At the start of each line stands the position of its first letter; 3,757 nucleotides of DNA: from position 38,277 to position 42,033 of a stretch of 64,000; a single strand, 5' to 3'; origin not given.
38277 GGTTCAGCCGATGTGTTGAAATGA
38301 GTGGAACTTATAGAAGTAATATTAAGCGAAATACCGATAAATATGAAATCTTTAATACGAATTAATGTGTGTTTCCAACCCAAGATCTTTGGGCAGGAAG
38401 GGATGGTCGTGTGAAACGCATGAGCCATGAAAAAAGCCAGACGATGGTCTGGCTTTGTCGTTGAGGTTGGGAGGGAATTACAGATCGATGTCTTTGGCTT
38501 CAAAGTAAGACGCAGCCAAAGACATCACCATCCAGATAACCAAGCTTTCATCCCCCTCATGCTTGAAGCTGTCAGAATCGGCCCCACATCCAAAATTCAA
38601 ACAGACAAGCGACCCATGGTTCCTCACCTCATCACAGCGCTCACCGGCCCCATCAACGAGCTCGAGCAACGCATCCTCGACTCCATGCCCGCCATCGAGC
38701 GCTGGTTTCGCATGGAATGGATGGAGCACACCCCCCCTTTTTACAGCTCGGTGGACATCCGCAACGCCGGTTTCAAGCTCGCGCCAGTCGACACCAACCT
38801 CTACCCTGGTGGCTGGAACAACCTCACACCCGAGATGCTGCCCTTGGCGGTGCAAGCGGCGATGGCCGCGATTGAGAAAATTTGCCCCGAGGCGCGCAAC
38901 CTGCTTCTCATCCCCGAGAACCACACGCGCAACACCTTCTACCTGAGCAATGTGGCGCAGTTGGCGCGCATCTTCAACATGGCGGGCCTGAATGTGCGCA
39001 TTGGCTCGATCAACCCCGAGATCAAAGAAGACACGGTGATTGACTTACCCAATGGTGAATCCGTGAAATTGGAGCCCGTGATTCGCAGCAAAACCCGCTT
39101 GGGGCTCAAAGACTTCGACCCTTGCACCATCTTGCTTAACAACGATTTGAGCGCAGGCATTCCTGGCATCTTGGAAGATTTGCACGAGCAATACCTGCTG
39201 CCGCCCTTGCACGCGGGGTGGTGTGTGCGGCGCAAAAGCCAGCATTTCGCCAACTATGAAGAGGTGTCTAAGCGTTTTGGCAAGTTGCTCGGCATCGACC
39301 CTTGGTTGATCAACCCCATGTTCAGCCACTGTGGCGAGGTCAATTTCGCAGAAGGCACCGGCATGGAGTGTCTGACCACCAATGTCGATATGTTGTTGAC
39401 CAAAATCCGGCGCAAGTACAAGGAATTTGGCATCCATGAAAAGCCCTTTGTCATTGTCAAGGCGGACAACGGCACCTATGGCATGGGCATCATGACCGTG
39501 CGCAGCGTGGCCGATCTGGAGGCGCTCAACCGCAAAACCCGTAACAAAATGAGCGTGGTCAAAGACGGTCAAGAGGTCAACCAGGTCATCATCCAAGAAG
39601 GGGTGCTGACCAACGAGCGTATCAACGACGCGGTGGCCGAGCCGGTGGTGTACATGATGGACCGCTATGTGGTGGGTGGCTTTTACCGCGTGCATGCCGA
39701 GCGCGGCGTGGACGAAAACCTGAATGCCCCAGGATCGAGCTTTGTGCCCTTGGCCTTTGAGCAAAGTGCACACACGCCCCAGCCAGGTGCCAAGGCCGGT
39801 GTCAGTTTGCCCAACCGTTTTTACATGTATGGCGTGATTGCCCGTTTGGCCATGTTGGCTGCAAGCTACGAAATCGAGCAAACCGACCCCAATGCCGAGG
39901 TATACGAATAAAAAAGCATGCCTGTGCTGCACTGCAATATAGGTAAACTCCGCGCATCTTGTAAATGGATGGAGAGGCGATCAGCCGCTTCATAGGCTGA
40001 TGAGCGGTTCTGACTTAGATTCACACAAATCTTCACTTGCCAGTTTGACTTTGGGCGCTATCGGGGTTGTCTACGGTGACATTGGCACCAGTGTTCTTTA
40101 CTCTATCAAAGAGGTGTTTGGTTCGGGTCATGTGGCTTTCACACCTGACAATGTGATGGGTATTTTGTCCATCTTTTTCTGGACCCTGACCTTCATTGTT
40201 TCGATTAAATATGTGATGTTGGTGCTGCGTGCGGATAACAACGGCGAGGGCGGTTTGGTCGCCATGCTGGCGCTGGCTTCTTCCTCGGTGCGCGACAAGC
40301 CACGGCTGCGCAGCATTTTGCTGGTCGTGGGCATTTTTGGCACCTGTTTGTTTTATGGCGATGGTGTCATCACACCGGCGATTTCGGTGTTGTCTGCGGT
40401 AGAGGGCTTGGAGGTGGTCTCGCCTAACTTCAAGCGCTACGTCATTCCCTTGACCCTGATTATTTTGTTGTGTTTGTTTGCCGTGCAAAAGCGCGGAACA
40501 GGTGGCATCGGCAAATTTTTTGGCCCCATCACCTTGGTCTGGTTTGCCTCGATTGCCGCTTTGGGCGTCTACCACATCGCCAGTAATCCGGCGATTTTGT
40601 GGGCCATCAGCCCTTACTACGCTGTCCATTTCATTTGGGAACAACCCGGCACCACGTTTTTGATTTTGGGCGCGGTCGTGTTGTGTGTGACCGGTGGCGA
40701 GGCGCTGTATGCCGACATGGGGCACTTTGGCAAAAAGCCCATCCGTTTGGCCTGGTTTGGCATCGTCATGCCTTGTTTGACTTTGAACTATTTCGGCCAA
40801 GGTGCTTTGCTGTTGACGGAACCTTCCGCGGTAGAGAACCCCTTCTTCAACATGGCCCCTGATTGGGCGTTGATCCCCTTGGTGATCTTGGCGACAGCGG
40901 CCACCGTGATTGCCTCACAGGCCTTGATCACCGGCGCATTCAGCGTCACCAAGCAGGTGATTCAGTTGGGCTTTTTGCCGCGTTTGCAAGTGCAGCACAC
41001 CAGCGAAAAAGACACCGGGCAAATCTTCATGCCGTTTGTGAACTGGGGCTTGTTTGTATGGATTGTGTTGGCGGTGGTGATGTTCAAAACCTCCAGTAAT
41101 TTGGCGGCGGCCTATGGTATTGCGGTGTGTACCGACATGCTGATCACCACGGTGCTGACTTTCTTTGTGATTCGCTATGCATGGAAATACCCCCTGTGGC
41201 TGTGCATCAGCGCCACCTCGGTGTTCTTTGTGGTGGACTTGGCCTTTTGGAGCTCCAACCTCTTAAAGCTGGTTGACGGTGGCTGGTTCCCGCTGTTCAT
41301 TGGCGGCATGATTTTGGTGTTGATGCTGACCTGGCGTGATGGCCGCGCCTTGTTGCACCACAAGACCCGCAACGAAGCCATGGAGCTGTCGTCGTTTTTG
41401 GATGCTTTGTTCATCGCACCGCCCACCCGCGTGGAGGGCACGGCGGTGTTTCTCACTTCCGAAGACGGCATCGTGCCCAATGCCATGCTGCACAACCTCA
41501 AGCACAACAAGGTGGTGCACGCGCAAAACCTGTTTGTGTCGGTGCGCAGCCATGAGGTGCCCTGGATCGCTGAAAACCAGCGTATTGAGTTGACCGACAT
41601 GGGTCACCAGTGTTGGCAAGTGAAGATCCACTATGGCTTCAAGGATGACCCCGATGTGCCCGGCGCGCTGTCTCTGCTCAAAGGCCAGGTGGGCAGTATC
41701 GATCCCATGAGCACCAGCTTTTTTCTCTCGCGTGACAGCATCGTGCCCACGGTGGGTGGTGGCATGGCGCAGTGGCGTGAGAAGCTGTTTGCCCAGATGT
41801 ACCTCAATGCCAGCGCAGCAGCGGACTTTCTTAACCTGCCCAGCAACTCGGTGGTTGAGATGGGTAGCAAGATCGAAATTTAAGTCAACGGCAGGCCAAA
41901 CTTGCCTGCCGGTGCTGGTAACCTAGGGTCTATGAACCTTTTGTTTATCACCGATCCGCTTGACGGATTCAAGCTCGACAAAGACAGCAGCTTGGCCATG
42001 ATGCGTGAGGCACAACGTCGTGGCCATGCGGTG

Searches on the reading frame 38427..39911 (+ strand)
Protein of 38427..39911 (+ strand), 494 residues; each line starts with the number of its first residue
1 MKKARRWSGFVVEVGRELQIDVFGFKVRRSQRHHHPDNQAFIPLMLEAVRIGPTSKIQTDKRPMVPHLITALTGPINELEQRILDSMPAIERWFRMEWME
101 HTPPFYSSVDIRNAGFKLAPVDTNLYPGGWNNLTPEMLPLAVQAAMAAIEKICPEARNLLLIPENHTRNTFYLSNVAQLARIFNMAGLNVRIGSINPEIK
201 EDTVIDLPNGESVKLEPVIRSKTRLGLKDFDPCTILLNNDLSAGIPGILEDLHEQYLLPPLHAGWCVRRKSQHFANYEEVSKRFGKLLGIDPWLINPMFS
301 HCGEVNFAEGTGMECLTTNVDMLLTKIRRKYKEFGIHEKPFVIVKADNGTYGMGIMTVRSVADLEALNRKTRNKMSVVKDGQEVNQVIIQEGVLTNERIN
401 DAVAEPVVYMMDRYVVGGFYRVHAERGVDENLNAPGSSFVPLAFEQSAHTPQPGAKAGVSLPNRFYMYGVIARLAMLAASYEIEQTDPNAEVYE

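Call 6: search_protein_families(library=pfam, proteins=[window:38427-39911:+], max_evalue=0.01)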
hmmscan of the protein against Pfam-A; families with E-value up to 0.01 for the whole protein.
window:38427-39911:+ (494 aa): 1 family
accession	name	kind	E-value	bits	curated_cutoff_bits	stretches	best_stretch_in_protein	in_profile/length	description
PF08886.16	GshA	-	7.5e-198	657.5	25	1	80-483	1-402/402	Glutamate-cysteine ligase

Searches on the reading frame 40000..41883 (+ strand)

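Call 6: search_protein_families(library=pfam, proteins=[window:40000-41883:+], max_evalue=0.01)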
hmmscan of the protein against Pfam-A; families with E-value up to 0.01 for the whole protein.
window:40000-41883:+ (627 aa): 2 families
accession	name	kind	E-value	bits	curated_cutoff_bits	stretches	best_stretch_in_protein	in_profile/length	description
PF02705.21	K_trans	-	1.2e-186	621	24.8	1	16-468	1-453/454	K+ potassium transporter integral membrane domain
PF22776.1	K_trans_C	-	7.4e-42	143.1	24.8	1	480-627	2-151/151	K+ potassium transporter C-terminal domain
